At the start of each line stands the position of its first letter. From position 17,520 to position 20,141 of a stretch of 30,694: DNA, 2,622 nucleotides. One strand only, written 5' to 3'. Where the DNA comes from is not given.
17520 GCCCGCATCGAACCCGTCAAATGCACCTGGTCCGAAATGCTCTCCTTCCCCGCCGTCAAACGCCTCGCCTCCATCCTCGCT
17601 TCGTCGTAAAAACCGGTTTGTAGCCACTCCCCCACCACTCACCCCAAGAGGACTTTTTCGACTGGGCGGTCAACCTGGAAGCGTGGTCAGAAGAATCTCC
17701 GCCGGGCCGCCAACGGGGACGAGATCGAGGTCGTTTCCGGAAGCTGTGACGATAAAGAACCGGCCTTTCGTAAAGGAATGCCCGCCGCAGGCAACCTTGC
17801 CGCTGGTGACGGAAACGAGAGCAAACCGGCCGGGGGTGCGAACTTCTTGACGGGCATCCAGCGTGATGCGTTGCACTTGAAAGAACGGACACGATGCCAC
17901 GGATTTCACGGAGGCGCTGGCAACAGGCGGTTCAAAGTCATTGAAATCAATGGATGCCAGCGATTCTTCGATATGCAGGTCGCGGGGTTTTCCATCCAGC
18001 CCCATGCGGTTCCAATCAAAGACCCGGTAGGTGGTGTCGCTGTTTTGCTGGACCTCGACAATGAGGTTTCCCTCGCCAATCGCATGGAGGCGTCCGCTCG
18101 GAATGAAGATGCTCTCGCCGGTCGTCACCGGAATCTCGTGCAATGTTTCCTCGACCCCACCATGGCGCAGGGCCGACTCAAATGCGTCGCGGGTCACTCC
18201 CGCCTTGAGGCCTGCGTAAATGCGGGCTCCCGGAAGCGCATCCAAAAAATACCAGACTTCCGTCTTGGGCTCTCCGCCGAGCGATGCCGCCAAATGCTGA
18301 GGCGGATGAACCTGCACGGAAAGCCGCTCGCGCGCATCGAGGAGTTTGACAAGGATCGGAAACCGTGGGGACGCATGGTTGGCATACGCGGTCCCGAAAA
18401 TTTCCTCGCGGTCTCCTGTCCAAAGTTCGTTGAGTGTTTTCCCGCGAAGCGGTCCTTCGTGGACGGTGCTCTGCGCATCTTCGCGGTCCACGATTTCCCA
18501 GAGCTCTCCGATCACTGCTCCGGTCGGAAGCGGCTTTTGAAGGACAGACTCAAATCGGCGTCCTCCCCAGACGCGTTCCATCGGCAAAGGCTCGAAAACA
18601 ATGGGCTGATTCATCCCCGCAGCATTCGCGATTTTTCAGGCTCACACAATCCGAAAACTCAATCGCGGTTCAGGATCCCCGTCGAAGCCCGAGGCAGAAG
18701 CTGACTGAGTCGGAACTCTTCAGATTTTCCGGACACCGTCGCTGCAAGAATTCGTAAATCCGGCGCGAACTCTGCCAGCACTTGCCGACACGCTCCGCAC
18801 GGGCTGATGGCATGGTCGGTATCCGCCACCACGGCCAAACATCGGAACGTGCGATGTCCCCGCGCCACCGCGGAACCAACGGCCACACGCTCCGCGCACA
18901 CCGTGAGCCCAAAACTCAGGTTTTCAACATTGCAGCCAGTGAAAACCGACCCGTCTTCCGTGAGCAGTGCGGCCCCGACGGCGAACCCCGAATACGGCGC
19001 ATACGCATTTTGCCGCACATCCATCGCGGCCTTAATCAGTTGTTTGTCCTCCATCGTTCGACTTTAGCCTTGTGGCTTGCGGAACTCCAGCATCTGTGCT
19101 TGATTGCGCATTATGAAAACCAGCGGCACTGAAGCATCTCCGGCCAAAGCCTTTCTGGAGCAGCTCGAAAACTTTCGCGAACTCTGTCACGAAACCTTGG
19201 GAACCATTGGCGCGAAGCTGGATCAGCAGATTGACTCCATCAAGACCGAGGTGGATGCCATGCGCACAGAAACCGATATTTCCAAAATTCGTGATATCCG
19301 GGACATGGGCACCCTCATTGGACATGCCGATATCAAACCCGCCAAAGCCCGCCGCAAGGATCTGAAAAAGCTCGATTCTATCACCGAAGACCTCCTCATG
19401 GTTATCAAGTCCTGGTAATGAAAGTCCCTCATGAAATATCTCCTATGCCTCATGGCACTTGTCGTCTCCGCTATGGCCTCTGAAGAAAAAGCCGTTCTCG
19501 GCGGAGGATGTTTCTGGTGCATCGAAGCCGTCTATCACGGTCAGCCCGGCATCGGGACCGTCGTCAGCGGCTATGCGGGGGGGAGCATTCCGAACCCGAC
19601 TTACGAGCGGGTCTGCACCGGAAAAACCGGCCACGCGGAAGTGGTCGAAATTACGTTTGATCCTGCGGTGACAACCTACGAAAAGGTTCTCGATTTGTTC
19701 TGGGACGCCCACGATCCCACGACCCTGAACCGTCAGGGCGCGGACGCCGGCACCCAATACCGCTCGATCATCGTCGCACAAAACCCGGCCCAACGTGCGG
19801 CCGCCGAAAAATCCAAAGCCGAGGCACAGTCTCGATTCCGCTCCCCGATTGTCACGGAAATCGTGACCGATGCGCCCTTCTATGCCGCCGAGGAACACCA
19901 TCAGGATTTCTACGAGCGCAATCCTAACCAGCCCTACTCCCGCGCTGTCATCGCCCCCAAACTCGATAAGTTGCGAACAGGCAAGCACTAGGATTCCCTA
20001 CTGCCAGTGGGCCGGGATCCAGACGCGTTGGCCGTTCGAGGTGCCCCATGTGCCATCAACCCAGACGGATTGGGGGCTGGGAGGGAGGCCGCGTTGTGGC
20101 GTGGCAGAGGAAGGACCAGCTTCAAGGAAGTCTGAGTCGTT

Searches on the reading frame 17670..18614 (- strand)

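Call 6: search_protein_families(library=pfam, proteins=[window:17670-18614:-], max_evalue=0.001)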
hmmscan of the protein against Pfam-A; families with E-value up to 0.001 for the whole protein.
window:17670-18614:- (314 aa): 2 families
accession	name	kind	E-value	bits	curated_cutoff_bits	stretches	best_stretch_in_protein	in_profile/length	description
PF20511.4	PMI_typeI_cat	-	1.3e-11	45.3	22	1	15-112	12-110/143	Phosphomannose isomerase type I, catalytic domain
PF21621.3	MPI_cupin_dom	-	0.00023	21.5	27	0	241-297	7-67/79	Mannose-6-phosphate isomerase, cupin domain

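Call 37: search_protein_families(library=ncbifam, proteins=[window:17670-18614:-], max_evalue=0.00001)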
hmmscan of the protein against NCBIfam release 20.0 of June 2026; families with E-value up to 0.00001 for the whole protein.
window:17670-18614:- (314 aa): 1 family
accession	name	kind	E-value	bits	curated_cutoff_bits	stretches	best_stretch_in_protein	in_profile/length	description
TIGR00218.1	manA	equivalog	6.3e-34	117.7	116.2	2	13-110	13-105/359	mannose-6-phosphate isomerase, class I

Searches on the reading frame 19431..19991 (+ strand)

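Call 37: search_protein_families(library=ncbifam, proteins=[window:19431-19991:+], max_evalue=0.00001)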
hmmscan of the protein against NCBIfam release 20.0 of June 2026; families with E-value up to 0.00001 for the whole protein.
window:19431-19991:+ (186 aa): 4 families
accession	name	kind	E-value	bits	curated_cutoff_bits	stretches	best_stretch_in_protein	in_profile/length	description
NF004042.0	PRK05550.1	equivalog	3e-59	200.6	330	1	14-174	130-289/293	bifunctional methionine sulfoxide reductase B/A protein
TIGR00401.1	msrA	equivalog_domain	4.5e-58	196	108.1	1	19-167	1-151/153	peptide-methionine (S)-S-oxide reductase MsrA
NF010625.0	PRK14018.1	equivalog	2.1e-40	138.7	522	1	20-167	200-346/521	bifunctional peptide-methionine (S)-S-oxide reductase MsrA/peptide-methionine (R)-S-oxide reductase MsrB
NF004038.0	PRK05528.1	equivalog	9.2e-20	71.3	200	1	21-167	4-143/157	peptide-methionine (S)-S-oxide reductase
